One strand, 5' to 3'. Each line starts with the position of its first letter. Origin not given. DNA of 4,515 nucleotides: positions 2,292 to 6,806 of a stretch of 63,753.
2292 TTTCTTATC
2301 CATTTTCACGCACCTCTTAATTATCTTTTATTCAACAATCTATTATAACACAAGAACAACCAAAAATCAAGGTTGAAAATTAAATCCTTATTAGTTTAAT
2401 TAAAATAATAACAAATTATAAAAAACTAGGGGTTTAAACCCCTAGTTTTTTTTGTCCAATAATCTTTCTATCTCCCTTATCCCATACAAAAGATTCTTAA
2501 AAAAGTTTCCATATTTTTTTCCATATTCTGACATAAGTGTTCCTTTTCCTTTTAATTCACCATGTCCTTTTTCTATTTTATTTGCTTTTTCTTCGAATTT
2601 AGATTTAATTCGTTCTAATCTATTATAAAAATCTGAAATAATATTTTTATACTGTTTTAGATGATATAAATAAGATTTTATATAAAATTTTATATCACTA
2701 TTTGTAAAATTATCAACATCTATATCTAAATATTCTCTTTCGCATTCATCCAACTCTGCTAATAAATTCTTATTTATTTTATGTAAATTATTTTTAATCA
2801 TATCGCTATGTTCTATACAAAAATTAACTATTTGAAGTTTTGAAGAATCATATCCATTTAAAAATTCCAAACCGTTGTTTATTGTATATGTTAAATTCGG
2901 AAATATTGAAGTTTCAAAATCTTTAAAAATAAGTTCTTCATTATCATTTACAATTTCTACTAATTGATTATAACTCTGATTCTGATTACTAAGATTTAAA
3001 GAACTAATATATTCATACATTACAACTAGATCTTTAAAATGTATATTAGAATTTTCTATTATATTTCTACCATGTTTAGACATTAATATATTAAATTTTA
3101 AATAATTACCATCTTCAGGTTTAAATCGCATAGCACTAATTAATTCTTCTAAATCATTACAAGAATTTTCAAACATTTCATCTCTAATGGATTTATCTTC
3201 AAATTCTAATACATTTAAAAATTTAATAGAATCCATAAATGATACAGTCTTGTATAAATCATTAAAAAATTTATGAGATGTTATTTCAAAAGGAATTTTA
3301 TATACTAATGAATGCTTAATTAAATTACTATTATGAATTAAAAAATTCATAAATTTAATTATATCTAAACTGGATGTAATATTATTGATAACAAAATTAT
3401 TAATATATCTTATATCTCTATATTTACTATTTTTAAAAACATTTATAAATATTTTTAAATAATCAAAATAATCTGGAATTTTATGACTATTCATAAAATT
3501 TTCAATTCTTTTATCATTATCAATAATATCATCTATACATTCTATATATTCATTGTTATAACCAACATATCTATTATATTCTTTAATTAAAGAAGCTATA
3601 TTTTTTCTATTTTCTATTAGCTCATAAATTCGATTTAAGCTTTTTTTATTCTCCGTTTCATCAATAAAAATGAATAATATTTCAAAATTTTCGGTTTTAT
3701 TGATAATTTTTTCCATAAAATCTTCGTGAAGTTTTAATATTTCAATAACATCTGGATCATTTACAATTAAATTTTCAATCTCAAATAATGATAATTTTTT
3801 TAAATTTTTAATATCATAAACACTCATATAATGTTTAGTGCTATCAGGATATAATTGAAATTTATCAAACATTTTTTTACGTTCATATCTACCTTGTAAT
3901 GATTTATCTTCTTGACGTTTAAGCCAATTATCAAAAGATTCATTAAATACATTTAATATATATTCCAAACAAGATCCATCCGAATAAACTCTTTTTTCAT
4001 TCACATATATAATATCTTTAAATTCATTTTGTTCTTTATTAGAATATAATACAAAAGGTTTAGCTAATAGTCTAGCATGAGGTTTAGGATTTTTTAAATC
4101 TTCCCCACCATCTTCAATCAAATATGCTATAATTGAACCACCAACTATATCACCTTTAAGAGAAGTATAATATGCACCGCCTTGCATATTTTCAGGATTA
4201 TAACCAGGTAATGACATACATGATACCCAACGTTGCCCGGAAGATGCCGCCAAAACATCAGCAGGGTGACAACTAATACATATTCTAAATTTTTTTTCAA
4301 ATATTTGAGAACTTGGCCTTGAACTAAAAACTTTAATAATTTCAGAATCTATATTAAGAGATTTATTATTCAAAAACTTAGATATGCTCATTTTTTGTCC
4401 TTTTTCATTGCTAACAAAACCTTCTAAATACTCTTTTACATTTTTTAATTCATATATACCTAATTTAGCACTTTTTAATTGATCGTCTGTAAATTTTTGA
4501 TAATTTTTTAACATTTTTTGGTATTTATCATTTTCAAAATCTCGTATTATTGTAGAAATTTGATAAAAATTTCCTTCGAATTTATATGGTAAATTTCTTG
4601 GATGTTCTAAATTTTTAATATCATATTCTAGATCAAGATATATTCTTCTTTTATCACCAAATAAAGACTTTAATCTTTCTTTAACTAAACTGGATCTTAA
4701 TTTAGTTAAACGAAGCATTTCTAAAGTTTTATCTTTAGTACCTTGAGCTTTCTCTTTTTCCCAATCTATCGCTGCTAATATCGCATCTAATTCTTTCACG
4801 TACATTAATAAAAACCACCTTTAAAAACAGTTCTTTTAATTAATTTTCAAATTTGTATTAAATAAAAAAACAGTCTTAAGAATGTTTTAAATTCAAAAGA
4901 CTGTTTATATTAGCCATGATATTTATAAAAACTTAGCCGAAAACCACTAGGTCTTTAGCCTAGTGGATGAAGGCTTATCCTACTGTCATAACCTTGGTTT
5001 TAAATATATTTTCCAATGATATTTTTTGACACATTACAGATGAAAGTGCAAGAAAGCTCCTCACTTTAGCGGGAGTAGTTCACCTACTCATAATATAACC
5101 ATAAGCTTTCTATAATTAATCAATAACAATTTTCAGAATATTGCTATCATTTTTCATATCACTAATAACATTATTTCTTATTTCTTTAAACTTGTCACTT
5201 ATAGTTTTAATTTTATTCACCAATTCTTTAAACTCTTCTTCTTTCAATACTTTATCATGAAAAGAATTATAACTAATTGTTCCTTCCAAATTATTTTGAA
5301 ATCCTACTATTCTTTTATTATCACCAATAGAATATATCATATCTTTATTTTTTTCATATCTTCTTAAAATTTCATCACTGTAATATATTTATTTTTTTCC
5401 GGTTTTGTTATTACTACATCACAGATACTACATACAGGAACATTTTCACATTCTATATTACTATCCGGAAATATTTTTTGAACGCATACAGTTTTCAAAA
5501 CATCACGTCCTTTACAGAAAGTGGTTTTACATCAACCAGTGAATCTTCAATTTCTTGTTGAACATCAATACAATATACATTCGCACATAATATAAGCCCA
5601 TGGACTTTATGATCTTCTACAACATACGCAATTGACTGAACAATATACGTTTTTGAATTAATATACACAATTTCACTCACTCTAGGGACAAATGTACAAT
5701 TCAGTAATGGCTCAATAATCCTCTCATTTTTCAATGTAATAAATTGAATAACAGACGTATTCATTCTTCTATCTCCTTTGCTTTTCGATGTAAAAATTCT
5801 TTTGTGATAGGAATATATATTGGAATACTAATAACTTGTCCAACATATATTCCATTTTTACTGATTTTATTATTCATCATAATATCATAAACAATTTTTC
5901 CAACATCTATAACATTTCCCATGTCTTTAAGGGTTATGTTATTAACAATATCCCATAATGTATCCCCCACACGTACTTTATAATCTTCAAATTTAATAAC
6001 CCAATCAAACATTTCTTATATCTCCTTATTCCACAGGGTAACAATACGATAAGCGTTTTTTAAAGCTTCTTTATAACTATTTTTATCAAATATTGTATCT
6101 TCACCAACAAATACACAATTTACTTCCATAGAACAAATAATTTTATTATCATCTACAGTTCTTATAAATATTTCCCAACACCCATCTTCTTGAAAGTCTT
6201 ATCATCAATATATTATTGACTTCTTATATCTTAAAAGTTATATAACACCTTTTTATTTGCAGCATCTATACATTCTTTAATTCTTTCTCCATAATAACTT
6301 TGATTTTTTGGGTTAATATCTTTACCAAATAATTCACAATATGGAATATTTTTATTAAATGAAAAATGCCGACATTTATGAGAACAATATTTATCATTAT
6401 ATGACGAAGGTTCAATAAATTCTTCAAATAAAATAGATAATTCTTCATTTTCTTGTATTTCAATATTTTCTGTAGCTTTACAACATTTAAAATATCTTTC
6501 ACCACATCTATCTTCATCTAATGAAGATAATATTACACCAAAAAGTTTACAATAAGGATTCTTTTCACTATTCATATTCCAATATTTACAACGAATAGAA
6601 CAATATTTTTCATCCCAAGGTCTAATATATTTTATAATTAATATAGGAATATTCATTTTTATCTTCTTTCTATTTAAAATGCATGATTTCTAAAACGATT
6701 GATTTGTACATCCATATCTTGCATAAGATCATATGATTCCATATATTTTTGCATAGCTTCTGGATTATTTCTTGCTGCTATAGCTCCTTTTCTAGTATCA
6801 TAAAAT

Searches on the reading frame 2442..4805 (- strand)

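Call 12: search_protein_families(library=phrogs, proteins=[window:2442-4805:-])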
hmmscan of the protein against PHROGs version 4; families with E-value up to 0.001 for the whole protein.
window:2442-4805:- (787 aa): 0 families

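Call 54: search_protein_families(library=pfam, max_evalue=0.01, proteins=[window:2442-4805:-])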
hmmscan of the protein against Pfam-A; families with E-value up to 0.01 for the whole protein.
window:2442-4805:- (787 aa): 1 family
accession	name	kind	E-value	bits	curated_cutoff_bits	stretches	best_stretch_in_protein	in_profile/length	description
PF20547.3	DUF6761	-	0.0035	17.9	27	0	700-737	26-63/82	Family of unknown function (DUF6761)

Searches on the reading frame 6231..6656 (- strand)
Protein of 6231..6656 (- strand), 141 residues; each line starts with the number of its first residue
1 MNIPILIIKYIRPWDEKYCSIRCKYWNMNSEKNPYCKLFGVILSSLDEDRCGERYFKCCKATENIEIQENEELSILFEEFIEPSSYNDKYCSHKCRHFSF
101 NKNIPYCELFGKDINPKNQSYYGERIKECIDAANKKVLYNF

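Call 54: search_protein_families(library=pfam, max_evalue=0.01, proteins=[window:6231-6656:-])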
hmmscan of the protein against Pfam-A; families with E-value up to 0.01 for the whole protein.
window:6231-6656:- (141 aa): 1 family
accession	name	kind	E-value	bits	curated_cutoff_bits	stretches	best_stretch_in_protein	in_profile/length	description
PF23601.1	DUF7140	-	0.0077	16.6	27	0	88-112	1-28/42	Domain of unknown function (DUF7140)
